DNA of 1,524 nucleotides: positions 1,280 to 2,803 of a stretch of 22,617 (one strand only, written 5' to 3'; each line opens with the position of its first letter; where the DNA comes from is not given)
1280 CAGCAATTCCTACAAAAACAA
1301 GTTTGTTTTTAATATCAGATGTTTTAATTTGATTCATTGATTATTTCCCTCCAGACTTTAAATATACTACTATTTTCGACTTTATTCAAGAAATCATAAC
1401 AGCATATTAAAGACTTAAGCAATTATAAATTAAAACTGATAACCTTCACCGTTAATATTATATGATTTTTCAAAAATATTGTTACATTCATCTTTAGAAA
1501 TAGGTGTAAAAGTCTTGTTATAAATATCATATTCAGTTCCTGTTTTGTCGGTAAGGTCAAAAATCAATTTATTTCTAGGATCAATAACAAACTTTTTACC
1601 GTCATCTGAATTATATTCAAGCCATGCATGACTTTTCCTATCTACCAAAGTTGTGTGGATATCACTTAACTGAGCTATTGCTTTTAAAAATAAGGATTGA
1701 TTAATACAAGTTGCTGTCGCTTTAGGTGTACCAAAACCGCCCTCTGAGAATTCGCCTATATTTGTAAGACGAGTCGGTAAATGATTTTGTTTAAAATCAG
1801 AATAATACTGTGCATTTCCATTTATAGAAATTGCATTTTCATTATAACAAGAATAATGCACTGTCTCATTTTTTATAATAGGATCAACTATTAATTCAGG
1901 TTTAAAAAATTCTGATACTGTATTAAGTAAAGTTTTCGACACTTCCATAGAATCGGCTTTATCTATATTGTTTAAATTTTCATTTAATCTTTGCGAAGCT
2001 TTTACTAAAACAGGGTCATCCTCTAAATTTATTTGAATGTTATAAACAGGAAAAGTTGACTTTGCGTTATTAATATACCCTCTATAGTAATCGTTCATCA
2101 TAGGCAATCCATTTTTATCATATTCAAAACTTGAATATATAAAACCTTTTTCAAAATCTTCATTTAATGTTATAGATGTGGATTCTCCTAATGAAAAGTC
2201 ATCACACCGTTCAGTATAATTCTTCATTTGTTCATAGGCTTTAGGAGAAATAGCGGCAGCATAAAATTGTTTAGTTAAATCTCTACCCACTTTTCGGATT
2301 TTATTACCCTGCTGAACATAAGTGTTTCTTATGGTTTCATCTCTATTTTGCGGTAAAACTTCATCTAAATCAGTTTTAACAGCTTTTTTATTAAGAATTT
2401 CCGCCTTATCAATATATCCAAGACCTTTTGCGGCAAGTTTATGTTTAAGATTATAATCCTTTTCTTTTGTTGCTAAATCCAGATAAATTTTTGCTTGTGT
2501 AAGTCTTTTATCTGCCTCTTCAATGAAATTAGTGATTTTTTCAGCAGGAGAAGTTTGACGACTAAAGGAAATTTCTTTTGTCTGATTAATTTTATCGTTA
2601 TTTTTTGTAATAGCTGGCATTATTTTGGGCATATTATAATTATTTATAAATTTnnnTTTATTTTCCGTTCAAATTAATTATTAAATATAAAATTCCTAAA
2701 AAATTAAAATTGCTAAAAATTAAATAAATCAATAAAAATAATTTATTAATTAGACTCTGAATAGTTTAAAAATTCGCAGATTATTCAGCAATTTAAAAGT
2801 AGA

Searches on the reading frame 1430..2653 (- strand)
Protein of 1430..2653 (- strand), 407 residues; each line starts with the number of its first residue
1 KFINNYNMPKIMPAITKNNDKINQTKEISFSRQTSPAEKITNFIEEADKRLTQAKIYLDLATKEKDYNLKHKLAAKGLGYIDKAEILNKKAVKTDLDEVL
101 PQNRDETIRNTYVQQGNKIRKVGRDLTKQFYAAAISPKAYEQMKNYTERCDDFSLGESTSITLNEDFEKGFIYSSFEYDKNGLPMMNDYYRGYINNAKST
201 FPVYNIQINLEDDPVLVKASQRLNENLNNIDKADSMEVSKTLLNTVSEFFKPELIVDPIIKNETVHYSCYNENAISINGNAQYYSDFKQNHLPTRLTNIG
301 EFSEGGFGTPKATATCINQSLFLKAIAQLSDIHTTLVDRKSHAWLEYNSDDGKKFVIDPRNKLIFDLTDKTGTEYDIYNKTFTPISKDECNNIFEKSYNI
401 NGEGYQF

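Call 7: search_protein_families(library=pfam, proteins=[window:1430-2653:-], max_evalue=0.001)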
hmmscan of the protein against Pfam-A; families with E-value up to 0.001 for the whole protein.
window:1430-2653:- (407 aa): 0 families

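Call 17: find_homologous_proteins(query=window:1430-2653:-, max_evalue=0.001)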
Query window:1430-2653:- (407 aa): 5 proteins with E <= 0.001 among 3474 candidates.
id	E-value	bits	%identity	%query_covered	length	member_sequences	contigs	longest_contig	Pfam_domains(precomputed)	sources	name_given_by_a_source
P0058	2.7e-269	911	100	100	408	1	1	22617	-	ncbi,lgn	ncbi:MAG: hypothetical protein WCK67_11875 [bacterium]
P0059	1.1e-92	329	46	100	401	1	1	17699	-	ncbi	ncbi:MAG: hypothetical protein WCK67_12415 [bacterium]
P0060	6.7e-91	324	46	94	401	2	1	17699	-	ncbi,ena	ncbi:MAG: hypothetical protein WCK67_12420 [bacterium]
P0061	7.9e-87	310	46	95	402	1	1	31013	-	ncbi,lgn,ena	ncbi:MAG: hypothetical protein WCK67_10450 [bacterium]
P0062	7.6e-66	241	38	93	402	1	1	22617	-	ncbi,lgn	ncbi:MAG: hypothetical protein WCK67_11925 [bacterium]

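Call 21: find_encoding_contigs(protein=P0059, flank=10000, max_places=3)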
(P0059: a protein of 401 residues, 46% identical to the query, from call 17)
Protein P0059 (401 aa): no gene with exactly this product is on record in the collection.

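Call 22: find_encoding_contigs(protein=P0061, flank=10000, max_places=3)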
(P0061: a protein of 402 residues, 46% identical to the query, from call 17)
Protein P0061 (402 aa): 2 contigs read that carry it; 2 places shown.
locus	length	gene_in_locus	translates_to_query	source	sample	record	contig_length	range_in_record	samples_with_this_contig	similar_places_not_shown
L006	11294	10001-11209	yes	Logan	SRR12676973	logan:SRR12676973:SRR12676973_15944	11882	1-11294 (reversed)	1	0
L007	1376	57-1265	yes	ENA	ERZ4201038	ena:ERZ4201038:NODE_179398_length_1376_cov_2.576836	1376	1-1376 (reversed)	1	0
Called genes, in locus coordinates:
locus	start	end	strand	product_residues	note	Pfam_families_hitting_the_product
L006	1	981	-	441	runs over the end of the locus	-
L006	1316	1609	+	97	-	PF09811:Yae1_N (weak)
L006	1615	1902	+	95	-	-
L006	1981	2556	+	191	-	-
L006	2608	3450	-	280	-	-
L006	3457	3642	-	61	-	PF03091:CutA1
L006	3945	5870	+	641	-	PF07244:POTRA, PF08478:POTRA_1 (faint), PF07244:POTRA, PF08479:POTRA_2, PF07244:POTRA, PF01103:Omp85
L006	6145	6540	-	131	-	PF02482:Ribosomal_S30AE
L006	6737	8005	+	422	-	PF00155:Aminotran_1_2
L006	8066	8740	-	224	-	-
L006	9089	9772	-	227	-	-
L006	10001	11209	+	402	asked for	-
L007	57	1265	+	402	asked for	-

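Call 38: find_homologous_proteins(query=L006:3945-5867:+, max_evalue=1e-20)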
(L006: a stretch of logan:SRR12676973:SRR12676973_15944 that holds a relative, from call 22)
Query L006:3945-5867:+ (641 aa): 443 proteins with E <= 1e-20 among 8000 candidates; the best 120 are listed.
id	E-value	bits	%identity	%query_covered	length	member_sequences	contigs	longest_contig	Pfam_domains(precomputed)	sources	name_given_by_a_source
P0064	0.0e+0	1421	100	100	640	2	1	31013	PF08479.17,PF08478.16,PF07244.21,PF01103.30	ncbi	ncbi:MAG: BamA/TamA family outer membrane protein [bacterium]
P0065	0.0e+0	1011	69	100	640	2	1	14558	PF08479.17,PF07244.21,PF01103.30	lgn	-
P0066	6.5e-288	974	65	100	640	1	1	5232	PF08479.17,PF07244.21,PF01103.30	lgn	-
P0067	1.8e-242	824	57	94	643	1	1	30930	PF08479.17,PF08478.16,PF07244.21,PF01103.30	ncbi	ncbi:MAG: BamA/TamA family outer membrane protein [bacterium]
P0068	1.8e-242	824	56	100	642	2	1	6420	PF08479.17,PF07244.21,PF01103.30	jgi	-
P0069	1.8e-240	818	55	99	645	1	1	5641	PF08479.17,PF07244.21,PF01103.30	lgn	-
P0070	2.4e-235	801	55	97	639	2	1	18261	PF08479.17,PF07244.21,PF01103.30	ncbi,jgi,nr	ncbi:MAG: Surface antigen [uncultured bacterium]|nr:MAG: Surface antigen [uncultured bacterium]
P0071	2.8e-234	797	55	99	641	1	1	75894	PF08479.17,PF07244.21,PF01103.30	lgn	-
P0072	5.4e-233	793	54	100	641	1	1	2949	PF08479.17,PF08478.16,PF07244.21,PF01103.30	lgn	-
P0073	1.1e-232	792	55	95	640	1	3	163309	PF08479.17,PF07244.21,PF01103.30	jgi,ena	-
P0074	2.1e-232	791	54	100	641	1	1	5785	PF08479.17,PF08478.16,PF07244.21,PF01103.30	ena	-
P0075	4.9e-231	787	56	94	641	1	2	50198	PF08479.17,PF07244.21,PF01103.30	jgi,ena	-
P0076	5.6e-229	780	54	99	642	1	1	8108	PF08479.17,PF08478.16,PF07244.21,PF01103.30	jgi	-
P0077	3.1e-228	777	53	98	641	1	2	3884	PF08479.17,PF08478.16,PF07244.21,PF01103.30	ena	-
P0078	3.8e-227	774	56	96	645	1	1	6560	PF08479.17,PF08478.16,PF07244.21,PF01103.30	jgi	jgi:outer membrane protein insertion porin family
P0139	3.0e-179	616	44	100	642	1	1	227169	PF08479.17,PF07244.21,PF01103.30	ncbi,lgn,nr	ncbi:MAG: BamA/TamA family outer membrane protein [Candidatus Gastranaerophilales bacterium]|nr:BamA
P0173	5.4e-172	592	45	96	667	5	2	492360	PF08479.17,PF07244.21,PF01103.30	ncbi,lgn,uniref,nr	ncbi:BamA/OMP85 family outer membrane protein [Vampirovibrio chlorellavorus]|uniref:BamA/OMP85 famil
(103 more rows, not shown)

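Call 39: search_protein_families(library=pfam, proteins=[window:1430-2653:-], max_evalue=10)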
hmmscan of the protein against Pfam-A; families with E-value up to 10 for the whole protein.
window:1430-2653:- (407 aa): 0 families

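Call 42: find_encoding_contigs(protein=P0065, flank=10000, max_places=2)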
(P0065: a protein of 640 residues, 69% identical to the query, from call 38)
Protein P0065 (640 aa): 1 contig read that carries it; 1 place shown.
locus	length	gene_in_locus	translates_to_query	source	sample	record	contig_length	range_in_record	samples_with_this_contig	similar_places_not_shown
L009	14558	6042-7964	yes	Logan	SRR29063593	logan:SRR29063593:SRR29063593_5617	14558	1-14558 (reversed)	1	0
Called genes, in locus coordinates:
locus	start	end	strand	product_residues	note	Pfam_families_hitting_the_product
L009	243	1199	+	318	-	PF00480:ROK, PF01869:BcrAD_BadFG (faint)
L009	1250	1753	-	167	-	PF09988:DUF2227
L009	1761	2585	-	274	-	PF21033:RMD1-3 (faint), PF13428:TPR_14 (faint), PF13431:TPR_17 (faint), PF00515:TPR_1 (weak), PF07719:TPR_2 (weak), PF13181:TPR_8 (weak), PF13414:TPR_11 (weak)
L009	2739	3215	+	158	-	PF01467:CTP_transf_like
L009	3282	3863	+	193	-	-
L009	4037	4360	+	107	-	-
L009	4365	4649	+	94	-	-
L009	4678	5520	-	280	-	-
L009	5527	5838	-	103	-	PF03091:CutA1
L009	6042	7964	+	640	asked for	PF07244:POTRA, PF08479:POTRA_2, PF07244:POTRA, PF01103:Omp85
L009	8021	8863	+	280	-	PF00149:Metallophos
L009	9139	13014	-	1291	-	PF04983:RNA_pol_Rpb1_3, PF05000:RNA_pol_Rpb1_4, PF04998:RNA_pol_Rpb1_5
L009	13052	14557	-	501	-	?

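Call 43: find_encoding_contigs(protein=P0071, flank=10000, max_places=2)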
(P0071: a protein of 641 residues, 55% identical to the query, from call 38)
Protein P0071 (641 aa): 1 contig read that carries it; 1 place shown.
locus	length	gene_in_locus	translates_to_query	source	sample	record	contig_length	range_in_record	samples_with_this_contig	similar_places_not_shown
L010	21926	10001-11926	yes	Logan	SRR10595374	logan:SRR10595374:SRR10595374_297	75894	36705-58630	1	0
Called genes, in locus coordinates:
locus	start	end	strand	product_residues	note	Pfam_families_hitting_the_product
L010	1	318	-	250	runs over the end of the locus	PF00696:AA_kinase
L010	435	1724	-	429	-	PF20469:OLD-like_TOPRIM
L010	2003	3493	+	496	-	-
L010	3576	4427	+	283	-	-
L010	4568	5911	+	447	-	PF01933:CofD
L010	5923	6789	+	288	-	PF02548:Pantoate_transf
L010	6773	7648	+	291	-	PF02569:Pantoate_ligase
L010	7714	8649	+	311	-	-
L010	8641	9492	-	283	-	-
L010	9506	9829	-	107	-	PF03091:CutA1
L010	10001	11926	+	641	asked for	PF07244:POTRA, PF08479:POTRA_2, PF07244:POTRA, PF01103:Omp85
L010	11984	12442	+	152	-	PF03938:OmpH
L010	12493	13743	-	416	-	PF02040:ArsB, PF03600:CitMHS, PF16980:CitMHS_2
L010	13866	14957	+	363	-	PF04230:PS_pyruv_trans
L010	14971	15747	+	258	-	PF03808:Glyco_tran_WecG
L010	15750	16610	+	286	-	PF13292:DXP_synthase_N (weak), PF00456:Transketolase_N, PF00676:E1_dh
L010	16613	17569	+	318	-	PF02779:Transket_pyr, PF02780:Transketolase_C, PF22613:Transketolase_C_1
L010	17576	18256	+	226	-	PF02463:SMC_N (faint), PF00005:ABC_tran, PF13304:AAA_21 (weak)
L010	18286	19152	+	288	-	PF18075:FtsX_ECD, PF02687:FtsX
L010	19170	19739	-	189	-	PF13580:SIS_2, PF01380:SIS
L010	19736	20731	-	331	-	PF00288:GHMP_kinases_N, PF08544:GHMP_kinases_C (weak)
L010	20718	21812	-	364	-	PF00483:NTP_transferase, PF12804:NTP_transf_3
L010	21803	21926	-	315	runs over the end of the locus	PF01073:3Beta_HSD, PF01370:Epimerase, PF02719:Polysacc_synt_2, PF04321:RmlD_sub_bind, PF07993:NAD_binding_4 (faint), PF13460:NAD_binding_10 (weak), PF16363:GDP_Man_Dehyd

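Call 44: find_encoding_contigs(protein=P0064, flank=10000, max_places=2)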
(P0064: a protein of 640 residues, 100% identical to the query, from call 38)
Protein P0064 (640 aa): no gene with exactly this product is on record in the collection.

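Call 52: find_encoding_contigs(protein=P0060, flank=10000, max_places=3)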
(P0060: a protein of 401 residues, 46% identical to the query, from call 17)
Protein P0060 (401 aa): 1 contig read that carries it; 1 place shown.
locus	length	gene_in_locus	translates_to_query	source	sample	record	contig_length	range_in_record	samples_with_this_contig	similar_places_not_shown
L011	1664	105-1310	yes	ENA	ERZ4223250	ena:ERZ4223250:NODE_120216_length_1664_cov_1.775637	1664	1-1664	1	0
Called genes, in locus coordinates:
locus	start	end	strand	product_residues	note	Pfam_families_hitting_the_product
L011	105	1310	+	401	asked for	-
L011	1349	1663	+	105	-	?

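Call 53: find_encoding_contigs(protein=P0067, flank=10000, max_places=2)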
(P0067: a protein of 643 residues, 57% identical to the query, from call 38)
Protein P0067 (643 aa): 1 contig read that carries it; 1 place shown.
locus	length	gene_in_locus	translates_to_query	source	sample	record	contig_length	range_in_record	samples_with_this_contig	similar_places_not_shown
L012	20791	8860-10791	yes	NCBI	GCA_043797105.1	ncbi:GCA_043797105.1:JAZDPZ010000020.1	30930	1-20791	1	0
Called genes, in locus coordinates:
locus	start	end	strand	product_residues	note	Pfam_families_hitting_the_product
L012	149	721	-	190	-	PF02525:Flavodoxin_2, PF03358:FMN_red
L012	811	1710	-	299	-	PF00009:GTP_EFTU, PF00071:Ras (weak), PF00350:Dynamin_N (faint), PF01926:MMR_HSR1, PF02421:FeoB_N, PF03193:RsgA_GTPase (faint), PF16897:MMR_HSR1_Xtn (weak), PF07650:KH_2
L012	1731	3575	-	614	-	PF01545:Cation_efflux, PF16916:ZT_dimer, PF00571:CBS (weak), PF03471:CorC_HlyC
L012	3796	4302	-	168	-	-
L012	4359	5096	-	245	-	PF00092:VWA (weak), PF13519:VWA_2 (weak)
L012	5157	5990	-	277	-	-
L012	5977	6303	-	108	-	PF03091:CutA1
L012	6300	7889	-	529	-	-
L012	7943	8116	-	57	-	-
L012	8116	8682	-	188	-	PF06414:Zeta_toxin, PF13671:AAA_33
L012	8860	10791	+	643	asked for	PF07244:POTRA, PF08478:POTRA_1 (faint), PF07244:POTRA, PF08479:POTRA_2, PF07244:POTRA, PF01103:Omp85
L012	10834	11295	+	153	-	PF03938:OmpH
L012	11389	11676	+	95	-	PF02686:GatC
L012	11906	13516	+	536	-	PF06418:CTP_synth_N, PF00117:GATase, PF07722:Peptidase_C26 (faint)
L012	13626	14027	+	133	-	PF00383:dCMP_cyt_deam_1, PF08211:dCMP_cyt_deam_2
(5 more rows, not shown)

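Call 55: search_protein_families(library=phrogs, proteins=[window:1430-2653:-], max_evalue=0.01)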
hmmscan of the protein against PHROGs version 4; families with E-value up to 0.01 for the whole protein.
window:1430-2653:- (407 aa): 0 families

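Call 56: search_protein_families(library=padloc, proteins=[window:1430-2653:-], max_evalue=0.01)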
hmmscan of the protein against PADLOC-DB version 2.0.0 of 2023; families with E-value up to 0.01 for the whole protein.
window:1430-2653:- (407 aa): 0 families

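Call 59: search_solved_structures(query=A1, max_evalue=10, show_alignments=2)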
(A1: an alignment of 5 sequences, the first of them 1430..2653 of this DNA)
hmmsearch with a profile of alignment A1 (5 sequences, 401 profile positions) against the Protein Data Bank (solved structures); distinct sequences matched with E-value up to 10: 3.
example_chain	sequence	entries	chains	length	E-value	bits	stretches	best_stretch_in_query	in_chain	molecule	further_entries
9iom_A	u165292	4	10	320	0.25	13.5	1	124-179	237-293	cUMP-AMP-activated phospholipase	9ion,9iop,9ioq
9min_D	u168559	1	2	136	0.57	12.3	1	38-100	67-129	designed minibinder KH46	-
3oic_A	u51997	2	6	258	0.88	11.7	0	3-62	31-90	Enoyl-[acyl-carrier-protein] reductase [NADPH]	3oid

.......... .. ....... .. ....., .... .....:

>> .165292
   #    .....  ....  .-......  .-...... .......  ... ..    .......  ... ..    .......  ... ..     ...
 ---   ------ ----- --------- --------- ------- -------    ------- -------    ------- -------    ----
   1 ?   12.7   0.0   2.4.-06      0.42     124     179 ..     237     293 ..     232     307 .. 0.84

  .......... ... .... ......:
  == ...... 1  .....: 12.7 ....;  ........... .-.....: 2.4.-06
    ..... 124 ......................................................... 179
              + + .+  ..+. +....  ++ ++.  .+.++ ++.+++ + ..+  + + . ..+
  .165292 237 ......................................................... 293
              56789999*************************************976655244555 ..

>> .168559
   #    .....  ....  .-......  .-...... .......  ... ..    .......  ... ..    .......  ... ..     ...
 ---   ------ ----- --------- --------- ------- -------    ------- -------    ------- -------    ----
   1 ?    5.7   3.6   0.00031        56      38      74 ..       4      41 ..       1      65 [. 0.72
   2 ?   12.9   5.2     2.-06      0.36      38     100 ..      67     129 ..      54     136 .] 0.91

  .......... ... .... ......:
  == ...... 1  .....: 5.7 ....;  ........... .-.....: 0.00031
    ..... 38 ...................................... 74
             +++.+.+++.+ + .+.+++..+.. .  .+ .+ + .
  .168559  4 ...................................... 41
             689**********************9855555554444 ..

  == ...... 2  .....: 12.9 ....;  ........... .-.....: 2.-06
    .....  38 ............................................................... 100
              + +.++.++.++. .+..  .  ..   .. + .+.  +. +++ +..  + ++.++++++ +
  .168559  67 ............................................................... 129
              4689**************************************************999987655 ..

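Call 71: predict_structure(alignment_id=A1)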
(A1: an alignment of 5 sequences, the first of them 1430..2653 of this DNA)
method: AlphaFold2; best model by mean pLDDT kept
length: 407 residues; sequences in the alignment: 5
mean_pLDDT: 62.6   pTM: 0.47
mean pLDDT of the five models: 62.6, 58.6, 58.6, 57.3, 57.1
residues with pLDDT >= 90: 51; 70-90: 151; 50-70: 66; < 50: 139
segments of 3 or more residues with pLDDT < 50: 1-26, 133-210, 284-316
pLDDT, mean of each block of 10 residues (from residue 1): 26 28 43 80 90 89 78 74 80 81 78 78 69 45 40 30 30 33 31 27 33 68 91 89 87 59 55 55 45 40 33 49 83 79 81 88 90 85 89 76 60
secondary structure, 60 per line:
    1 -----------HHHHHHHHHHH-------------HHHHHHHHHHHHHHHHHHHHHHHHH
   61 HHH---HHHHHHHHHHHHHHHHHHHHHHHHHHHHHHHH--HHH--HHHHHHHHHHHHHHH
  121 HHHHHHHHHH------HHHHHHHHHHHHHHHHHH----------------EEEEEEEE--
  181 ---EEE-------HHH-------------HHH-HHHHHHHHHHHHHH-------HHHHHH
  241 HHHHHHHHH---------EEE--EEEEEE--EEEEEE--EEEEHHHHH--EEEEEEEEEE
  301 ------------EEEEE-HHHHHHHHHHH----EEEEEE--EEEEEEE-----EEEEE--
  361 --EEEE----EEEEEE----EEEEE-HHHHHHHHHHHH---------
elements in order: H12-22 H36-63 H67-98 H106-130 H137-154 E171-178 E184-186 H214-227 H235-249 E259-261 E264-269 E272-277 E280-283 H284-288 E291-300 E313-317 H319-329 E334-339 E342-348 E354-358 E363-366 E371-376 E381-385 H387-398

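Call 73: fold_search(model_id=the predicted structure, library=pdb)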
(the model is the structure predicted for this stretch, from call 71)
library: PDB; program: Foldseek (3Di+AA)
matches with E <= 10: 323; with E <= 0.001: 0
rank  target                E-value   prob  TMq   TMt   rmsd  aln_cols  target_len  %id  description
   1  8zah_B                3.4e-01  0.47  0.15  0.21   8.9       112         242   11  Crystal structure of the channel protein CorA from Campylobacter jejuni (released 2024-06-19)
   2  9had_A                4.4e-01  0.75  0.18  0.47   6.6       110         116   14  Der f 21 dust mite allergen with computationally designed DerF21_b10 binder (released 2024-12-18)
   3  5he3_A                4.9e-01  0.03  0.09  0.06  22.9       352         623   11  Bovine GRK2 in complex with Gbetagamma subunits and CCG224411 (released 2016-05-11)
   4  9n22_K                5.2e-01  0.30  0.16  0.27  41.5       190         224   14  Y20S (Sec18-Sec17-Sec9-Sso1-Snc1) EDTA - Class 2 (released 2025-10-01)
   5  8zah_A                6.7e-01  0.35  0.15  0.20   9.0       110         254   11  Crystal structure of the channel protein CorA from Campylobacter jejuni (released 2024-06-19)
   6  8fih_B                7.4e-01  0.75  0.18  0.53   3.9       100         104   21  Multi-state design of two-state switchable hinge proteins (released 2023-08-16)
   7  4niq_A                7.4e-01  0.44  0.13  0.49   7.0       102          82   22  Crystal Structure of Vps4 MIT-Vfa1 MIM2 (released 2014-03-05)
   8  8zak_A                7.4e-01  0.33  0.15  0.20   8.7       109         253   11  Crystal structure of the channel protein CorA from Campylobacter jejuni in complex with Ni2+ (released 2024-06-19)
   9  8xyv_B                7.8e-01  0.96  0.19  0.67   3.4        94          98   17  De novo designed protein 0705-5 (released 2024-10-02)
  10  5aqk_B                8.2e-01  0.60  0.16  0.51   7.5       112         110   12  Fragment-based screening of HSP70 sheds light on the functional role of ATP-binding site residues (released 2016-10-05)
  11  9k7t_A                8.2e-01  0.38  0.09  0.36  14.3        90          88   21  Crystal structure of designed zinc-induced homotetramer C4-Zn1-HEHE-1 (released 2025-10-29)
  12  8zak_B                8.2e-01  0.30  0.15  0.21   8.9       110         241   11  Crystal structure of the channel protein CorA from Campylobacter jejuni in complex with Ni2+ (released 2024-06-19)
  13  3eps_A                8.2e-01  0.08  0.17  0.13  24.5       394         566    7  The crystal structure of isocitrate dehydrogenase kinase/phosphatase from E. coli (released 2010-04-14)
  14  9gm7_C                8.7e-01  0.06  0.13  0.13  43.3       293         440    8  MukBEF in a nucleotide-bound state with open neck gate (monomer) (released 2025-03-26)
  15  6k5l_A                8.7e-01  0.06  0.12  0.09  21.4       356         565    8  The crystal structure of isocitrate dehydrogenase kinase/phosphatase wtih two Mn2+ from E. coli (released 2019-07-03)
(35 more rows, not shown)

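Call 91: search_protein_families(library=ncbifam, proteins=[window:1430-2653:-, L010:2003-3490:+, L006:1283-1606:+], max_evalue=1)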
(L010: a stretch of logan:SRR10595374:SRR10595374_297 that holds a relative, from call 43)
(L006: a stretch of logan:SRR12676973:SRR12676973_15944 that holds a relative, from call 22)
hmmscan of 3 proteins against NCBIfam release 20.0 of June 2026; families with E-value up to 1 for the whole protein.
window:1430-2653:- (407 aa): 0 families

L010:2003-3490:+ (496 aa): 0 families

L006:1283-1606:+ (108 aa): 5 families
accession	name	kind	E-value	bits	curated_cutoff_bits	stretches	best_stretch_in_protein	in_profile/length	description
NF009925.1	PRK13386.1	equivalog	7.1e-10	38.5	192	1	32-103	25-92/228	flagellar assembly protein FliH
NF004270.2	PRK05687.2-1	equivalog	2.8e-09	36.9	180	1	15-98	8-91/223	flagellar assembly protein FliH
NF004267.1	PRK05687.1-3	equivalog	6.8e-09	35.2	293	1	16-95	32-113/266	flagellar assembly protein FliH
NF004266.1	PRK05687.1-1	equivalog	1.1e-06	28.3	260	1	18-85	20-89/230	flagellar assembly protein FliH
NF005198.1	PRK06669.1-3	equivalog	0.0015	17.8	200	1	18-74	96-155/299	flagellar assembly protein FliH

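Call 92: find_encoding_contigs(protein=P0173, flank=10000, max_places=1)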
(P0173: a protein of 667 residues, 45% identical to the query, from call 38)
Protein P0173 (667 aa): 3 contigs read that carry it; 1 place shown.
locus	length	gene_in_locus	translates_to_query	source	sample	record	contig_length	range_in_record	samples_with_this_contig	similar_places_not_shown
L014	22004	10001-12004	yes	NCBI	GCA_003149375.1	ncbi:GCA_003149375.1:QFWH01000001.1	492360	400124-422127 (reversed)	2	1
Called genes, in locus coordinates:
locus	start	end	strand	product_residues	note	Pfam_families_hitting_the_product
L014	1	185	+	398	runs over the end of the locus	PF13428:TPR_14 (faint), PF21033:RMD1-3 (faint), PF07719:TPR_2 (faint), PF13414:TPR_11 (weak), PF00515:TPR_1 (weak), PF13181:TPR_8 (weak), PF13424:TPR_12, PF14559:TPR_19 (weak), +6 more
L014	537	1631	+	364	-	-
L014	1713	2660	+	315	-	PF02016:Peptidase_S66, PF17676:Peptidase_S66C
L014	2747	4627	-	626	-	-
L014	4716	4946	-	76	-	-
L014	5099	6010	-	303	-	PF01678:DAP_epimerase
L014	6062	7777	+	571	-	PF02366:PMT, PF13231:PMT_2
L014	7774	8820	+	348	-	PF00535:Glycos_transf_2, PF10111:Glyco_tranf_2_2 (weak)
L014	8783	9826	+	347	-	PF03706:LPG_synthase_TM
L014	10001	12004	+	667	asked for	PF07244:POTRA, PF08479:POTRA_2, PF07244:POTRA, PF01103:Omp85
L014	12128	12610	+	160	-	PF03938:OmpH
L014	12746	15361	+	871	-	PF01624:MutS_I, PF05188:MutS_II, PF05192:MutS_III, PF05190:MutS_IV, PF00488:MutS_V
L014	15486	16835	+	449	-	PF10396:TrmE_N, PF12631:MnmE_helical, PF01926:MMR_HSR1, PF02421:FeoB_N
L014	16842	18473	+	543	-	PF00933:Glyco_hydro_3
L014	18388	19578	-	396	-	PF02595:Gly_kinase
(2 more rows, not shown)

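Call 93: find_encoding_contigs(protein=P0139, flank=10000, max_places=1)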
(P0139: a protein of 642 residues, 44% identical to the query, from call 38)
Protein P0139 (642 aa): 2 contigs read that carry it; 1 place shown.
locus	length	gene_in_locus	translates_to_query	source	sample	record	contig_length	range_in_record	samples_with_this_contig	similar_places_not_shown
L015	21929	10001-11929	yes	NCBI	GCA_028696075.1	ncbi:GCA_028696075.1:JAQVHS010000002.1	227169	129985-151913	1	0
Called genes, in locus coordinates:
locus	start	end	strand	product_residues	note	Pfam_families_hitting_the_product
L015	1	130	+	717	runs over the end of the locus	PF26745:SPM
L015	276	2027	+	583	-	PF02776:TPP_enzyme_N, PF00205:TPP_enzyme_M, PF02775:TPP_enzyme_C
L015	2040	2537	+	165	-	PF01842:ACT, PF22629:ACT_AHAS_ss, PF13710:ACT_5 (weak), PF10369:ALS_ss_C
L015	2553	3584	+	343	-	PF02826:2-Hacid_dh_C (faint), PF00670:AdoHcyase_NAD (weak), PF07991:KARI_N, PF01450:KARI_C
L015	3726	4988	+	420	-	-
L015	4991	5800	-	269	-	PF00648:Peptidase_C2 (faint)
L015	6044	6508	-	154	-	-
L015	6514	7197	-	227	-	PF12717:Cnd1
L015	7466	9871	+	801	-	-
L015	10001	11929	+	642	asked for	PF07244:POTRA, PF08479:POTRA_2, PF07244:POTRA, PF01103:Omp85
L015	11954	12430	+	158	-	PF03938:OmpH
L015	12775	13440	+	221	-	-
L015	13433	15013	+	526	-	-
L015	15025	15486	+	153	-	-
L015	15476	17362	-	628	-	PF01973:MptE-like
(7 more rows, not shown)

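Call 94: find_encoding_contigs(protein=P0073, flank=10000, max_places=1)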
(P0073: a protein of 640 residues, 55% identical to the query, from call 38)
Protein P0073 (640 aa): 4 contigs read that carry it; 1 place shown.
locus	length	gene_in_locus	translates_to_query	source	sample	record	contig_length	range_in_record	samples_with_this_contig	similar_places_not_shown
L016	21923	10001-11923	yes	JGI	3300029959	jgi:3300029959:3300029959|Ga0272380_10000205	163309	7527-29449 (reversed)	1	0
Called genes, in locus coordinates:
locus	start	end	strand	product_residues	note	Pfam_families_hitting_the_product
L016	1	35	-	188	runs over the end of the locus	PF13482:RNase_H_2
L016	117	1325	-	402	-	PF00162:PGK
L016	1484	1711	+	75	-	-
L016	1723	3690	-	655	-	PF02824:TGS, PF07973:tRNA_SAD, PF00587:tRNA-synt_2b, PF03129:HGTP_anticodon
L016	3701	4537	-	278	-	PF03358:FMN_red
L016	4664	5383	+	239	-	PF03740:PdxJ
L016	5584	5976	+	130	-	-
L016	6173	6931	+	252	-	PF00215:OMPdecase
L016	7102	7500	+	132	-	-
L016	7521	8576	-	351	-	PF01008:IF-2B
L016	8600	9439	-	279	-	-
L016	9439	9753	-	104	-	PF03091:CutA1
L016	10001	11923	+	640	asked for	PF07244:POTRA, PF08479:POTRA_2, PF07244:POTRA, PF01103:Omp85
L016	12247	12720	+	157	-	PF03938:OmpH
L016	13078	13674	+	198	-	-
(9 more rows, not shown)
